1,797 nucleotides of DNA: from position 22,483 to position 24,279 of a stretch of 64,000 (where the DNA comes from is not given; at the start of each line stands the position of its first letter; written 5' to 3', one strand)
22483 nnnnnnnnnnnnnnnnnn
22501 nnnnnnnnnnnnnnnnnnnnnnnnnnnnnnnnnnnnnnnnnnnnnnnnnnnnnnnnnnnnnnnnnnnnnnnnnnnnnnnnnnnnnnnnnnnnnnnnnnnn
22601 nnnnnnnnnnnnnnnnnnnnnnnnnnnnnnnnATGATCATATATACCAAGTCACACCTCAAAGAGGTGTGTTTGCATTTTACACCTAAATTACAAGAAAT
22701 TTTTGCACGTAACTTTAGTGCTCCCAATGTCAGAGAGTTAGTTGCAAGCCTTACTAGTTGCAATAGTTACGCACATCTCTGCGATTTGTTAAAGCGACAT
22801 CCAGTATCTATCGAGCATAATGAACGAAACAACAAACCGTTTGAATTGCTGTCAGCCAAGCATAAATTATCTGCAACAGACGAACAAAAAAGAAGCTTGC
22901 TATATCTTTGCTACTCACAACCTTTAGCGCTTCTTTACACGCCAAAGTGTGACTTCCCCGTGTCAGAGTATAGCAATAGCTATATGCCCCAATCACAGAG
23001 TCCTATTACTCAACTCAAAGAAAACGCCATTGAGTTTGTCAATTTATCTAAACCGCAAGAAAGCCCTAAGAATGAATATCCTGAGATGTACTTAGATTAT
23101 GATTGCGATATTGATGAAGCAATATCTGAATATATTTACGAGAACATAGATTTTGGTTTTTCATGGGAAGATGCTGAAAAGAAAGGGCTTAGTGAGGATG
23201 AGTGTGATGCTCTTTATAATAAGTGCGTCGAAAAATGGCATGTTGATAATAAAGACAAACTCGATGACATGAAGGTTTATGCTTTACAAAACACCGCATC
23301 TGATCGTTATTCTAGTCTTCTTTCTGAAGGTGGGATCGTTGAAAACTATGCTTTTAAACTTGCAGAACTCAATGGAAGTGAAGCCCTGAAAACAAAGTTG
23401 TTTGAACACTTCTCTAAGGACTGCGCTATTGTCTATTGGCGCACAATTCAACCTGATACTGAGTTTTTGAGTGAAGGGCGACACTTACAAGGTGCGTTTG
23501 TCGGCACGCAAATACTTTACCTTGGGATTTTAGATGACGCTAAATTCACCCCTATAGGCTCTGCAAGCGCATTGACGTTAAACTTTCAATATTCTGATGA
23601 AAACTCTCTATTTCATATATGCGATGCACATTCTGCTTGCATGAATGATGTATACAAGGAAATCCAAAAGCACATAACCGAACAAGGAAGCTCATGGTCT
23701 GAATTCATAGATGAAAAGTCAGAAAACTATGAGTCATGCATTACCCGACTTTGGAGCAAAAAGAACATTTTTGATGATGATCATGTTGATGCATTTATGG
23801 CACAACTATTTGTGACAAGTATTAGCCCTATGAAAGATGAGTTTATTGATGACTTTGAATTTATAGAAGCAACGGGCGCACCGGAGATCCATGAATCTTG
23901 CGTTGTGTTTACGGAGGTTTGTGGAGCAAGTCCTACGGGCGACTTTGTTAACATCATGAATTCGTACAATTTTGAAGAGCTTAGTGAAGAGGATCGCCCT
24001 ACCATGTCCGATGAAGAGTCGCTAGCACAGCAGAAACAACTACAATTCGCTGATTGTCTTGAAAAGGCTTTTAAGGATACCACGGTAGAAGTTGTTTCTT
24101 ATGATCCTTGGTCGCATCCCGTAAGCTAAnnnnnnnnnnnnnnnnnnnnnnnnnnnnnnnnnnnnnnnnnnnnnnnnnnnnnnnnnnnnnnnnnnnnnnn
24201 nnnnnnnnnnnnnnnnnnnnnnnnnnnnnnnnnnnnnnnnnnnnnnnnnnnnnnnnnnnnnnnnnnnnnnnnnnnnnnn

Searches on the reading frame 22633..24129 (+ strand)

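Call 12: search_protein_families(library=pfam, proteins=[window:22633-24129:+], max_evalue=0.01)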
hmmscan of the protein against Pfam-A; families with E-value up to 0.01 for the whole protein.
window:22633-24129:+ (498 aa): 1 family
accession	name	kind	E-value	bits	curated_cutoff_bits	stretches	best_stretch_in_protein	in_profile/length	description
PF12319.13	TryThrA_C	-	0.0072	16.3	22.8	0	339-390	150-201/216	Tryptophan-Threonine-rich plasmodium antigen C terminal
